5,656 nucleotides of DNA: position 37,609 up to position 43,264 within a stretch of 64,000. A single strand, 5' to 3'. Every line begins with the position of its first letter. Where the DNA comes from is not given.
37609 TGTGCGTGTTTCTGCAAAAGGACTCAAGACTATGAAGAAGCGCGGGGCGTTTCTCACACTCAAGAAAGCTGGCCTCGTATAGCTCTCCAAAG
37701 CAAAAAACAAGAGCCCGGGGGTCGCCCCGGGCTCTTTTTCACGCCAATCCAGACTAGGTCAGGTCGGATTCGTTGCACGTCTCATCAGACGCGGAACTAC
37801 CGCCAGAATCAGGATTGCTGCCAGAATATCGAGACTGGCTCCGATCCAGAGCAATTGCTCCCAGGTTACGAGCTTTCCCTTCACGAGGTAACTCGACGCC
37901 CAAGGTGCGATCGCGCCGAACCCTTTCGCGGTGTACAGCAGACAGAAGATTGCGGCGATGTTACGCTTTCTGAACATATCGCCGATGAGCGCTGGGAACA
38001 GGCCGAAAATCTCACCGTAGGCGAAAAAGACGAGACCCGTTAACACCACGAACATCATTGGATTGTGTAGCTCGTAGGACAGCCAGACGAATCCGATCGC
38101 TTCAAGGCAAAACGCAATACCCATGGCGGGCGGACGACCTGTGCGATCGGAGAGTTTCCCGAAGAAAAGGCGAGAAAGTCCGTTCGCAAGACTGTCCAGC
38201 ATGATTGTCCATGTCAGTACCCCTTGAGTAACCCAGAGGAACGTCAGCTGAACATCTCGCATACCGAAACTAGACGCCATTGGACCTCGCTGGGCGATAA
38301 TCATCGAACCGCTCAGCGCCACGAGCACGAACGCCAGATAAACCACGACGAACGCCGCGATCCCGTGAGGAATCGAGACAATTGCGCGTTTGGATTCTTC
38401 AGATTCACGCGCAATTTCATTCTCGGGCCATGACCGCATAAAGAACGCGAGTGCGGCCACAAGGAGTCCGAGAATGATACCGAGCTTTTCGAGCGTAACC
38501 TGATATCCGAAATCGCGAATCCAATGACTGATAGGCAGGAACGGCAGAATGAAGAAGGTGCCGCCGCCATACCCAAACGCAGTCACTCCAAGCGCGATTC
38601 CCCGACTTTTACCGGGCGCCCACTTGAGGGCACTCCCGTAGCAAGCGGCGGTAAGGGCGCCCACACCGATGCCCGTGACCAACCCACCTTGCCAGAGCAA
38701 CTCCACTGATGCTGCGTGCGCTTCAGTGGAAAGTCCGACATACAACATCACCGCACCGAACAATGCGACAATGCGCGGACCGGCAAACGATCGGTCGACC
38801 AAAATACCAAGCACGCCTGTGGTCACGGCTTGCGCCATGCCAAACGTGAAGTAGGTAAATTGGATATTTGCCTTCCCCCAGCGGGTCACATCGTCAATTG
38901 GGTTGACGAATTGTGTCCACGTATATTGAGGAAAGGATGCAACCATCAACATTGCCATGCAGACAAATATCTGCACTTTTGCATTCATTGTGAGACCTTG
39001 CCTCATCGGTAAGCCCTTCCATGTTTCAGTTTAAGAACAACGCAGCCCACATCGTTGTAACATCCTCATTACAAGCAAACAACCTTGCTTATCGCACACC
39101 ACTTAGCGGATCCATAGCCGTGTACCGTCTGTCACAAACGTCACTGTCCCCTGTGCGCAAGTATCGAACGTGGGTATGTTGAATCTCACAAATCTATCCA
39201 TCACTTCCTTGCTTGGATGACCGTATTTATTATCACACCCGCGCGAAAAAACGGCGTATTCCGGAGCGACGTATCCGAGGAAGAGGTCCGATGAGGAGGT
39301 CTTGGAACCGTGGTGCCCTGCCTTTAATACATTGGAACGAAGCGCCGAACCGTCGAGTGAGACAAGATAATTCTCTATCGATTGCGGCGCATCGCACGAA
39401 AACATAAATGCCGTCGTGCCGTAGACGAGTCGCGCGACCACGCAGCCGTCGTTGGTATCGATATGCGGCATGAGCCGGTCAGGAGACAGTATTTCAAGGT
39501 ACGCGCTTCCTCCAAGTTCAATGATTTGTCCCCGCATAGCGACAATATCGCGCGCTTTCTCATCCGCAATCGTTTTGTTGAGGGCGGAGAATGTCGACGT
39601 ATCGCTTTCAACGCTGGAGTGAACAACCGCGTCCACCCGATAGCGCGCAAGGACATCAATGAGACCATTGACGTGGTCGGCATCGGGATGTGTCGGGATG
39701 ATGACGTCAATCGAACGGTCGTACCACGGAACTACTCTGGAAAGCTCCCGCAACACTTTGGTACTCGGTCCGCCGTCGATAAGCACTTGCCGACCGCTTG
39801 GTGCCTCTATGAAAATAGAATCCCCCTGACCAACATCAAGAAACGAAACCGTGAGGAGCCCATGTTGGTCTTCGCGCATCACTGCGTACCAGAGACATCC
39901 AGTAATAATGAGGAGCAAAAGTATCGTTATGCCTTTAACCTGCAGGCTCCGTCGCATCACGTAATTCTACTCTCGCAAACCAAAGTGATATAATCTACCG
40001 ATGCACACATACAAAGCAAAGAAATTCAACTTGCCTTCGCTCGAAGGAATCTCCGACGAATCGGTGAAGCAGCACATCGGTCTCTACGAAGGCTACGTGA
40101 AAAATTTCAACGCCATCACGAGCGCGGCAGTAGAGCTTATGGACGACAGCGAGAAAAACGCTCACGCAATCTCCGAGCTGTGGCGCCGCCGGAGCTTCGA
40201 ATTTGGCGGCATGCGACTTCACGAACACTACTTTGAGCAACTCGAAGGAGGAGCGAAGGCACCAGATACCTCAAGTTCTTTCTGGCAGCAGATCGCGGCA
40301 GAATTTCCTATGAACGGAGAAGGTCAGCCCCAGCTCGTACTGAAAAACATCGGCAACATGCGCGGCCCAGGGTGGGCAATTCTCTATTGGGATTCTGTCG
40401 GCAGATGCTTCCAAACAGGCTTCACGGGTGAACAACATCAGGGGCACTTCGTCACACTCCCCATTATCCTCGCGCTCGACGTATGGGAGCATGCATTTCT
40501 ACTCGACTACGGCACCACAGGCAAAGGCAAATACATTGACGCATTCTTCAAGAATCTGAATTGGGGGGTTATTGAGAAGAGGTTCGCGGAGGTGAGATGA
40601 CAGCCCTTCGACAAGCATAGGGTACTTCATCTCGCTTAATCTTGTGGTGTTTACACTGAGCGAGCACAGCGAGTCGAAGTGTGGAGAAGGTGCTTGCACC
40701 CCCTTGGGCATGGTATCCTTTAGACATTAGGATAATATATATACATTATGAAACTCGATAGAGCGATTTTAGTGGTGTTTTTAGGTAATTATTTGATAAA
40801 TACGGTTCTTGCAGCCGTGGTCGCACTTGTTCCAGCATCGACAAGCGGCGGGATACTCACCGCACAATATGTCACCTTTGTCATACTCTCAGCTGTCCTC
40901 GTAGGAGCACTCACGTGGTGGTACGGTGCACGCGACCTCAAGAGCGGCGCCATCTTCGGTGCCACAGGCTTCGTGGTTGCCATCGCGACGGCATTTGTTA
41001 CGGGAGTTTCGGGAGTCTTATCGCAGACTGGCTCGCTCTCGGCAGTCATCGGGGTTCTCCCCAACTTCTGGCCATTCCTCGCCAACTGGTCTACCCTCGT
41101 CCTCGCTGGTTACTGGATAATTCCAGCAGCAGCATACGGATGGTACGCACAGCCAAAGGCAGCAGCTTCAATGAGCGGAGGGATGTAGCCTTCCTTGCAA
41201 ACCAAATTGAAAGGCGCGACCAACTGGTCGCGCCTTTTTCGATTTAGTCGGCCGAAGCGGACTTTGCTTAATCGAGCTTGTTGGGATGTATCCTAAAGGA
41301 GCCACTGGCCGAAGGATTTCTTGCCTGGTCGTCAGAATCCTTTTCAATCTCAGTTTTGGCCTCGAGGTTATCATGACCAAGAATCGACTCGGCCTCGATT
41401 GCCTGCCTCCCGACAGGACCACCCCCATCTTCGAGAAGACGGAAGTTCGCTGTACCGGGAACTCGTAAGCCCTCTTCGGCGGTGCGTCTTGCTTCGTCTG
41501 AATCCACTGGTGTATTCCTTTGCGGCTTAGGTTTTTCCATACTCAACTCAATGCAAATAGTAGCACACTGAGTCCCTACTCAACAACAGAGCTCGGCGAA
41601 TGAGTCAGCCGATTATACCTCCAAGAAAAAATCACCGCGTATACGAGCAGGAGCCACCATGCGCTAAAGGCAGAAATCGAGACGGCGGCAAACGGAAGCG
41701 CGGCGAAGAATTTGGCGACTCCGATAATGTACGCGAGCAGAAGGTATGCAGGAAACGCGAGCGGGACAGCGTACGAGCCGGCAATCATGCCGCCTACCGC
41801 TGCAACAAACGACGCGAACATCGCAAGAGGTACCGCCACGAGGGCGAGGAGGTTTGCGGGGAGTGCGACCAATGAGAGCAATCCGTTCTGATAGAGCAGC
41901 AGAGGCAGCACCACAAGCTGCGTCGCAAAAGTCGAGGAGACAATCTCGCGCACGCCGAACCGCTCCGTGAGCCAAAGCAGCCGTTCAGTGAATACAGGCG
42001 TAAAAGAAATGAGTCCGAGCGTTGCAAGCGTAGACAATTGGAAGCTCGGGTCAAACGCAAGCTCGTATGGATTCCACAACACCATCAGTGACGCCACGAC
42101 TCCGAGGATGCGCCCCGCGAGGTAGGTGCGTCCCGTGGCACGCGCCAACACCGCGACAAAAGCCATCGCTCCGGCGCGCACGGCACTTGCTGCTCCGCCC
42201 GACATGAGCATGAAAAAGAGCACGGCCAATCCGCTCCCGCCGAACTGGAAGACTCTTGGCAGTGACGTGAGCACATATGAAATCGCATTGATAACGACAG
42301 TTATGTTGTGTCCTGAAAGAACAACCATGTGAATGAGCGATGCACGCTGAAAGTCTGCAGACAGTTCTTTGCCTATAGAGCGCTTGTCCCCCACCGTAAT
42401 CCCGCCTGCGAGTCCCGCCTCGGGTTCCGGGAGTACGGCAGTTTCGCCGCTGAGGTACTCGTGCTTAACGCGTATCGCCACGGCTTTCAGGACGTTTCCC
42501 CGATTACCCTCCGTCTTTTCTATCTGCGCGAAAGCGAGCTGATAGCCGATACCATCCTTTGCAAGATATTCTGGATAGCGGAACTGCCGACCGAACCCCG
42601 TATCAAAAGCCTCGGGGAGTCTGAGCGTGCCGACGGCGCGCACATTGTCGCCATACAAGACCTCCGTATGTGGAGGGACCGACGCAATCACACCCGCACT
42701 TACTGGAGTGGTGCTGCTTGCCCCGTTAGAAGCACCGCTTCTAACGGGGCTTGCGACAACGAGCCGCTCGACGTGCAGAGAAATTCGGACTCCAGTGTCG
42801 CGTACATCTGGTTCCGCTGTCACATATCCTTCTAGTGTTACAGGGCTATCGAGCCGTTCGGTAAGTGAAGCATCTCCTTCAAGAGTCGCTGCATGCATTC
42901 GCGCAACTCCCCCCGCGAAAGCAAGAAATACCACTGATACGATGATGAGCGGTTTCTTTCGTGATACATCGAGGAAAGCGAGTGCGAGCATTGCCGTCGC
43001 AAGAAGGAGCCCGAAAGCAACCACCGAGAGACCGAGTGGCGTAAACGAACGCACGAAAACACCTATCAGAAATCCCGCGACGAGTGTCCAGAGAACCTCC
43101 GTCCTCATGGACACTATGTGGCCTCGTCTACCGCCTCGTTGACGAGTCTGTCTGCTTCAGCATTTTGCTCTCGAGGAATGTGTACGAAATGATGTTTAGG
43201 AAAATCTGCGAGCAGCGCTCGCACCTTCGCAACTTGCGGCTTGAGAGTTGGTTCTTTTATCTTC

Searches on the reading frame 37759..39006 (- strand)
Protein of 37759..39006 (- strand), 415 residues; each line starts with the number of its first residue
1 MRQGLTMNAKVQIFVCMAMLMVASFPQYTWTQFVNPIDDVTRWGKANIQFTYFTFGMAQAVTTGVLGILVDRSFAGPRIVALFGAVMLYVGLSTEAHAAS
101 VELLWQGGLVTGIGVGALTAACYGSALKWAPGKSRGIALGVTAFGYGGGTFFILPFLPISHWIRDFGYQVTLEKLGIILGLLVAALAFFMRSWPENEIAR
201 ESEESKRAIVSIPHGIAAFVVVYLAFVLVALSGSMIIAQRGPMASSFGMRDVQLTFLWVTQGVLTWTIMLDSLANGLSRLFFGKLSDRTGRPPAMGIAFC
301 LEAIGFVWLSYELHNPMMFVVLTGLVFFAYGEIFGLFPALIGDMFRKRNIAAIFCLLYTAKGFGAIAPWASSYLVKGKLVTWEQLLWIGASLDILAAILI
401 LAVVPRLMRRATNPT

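Call 54: search_protein_families(library=pfam, proteins=[window:37759-39006:-], max_evalue=0.001)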
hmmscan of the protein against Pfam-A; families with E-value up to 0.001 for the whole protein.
window:37759-39006:- (415 aa): 1 family
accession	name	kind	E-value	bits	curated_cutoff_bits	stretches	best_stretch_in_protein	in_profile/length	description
PF07690.21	MFS_1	-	2.8e-21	76.2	33.4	2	223-406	2-174/347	Major Facilitator Superfamily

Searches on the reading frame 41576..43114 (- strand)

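Call 54: search_protein_families(library=pfam, proteins=[window:41576-43114:-], max_evalue=0.001)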
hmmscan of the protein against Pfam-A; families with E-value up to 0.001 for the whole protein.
window:41576-43114:- (512 aa): 2 families
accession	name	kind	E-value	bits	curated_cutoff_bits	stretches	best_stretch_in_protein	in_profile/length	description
PF03772.21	Competence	-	6.7e-41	140.9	23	1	240-497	2-262/270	Competence protein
PF13567.11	DUF4131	-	4.6e-21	75.7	31.6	1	26-200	2-164/165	Domain of unknown function (DUF4131)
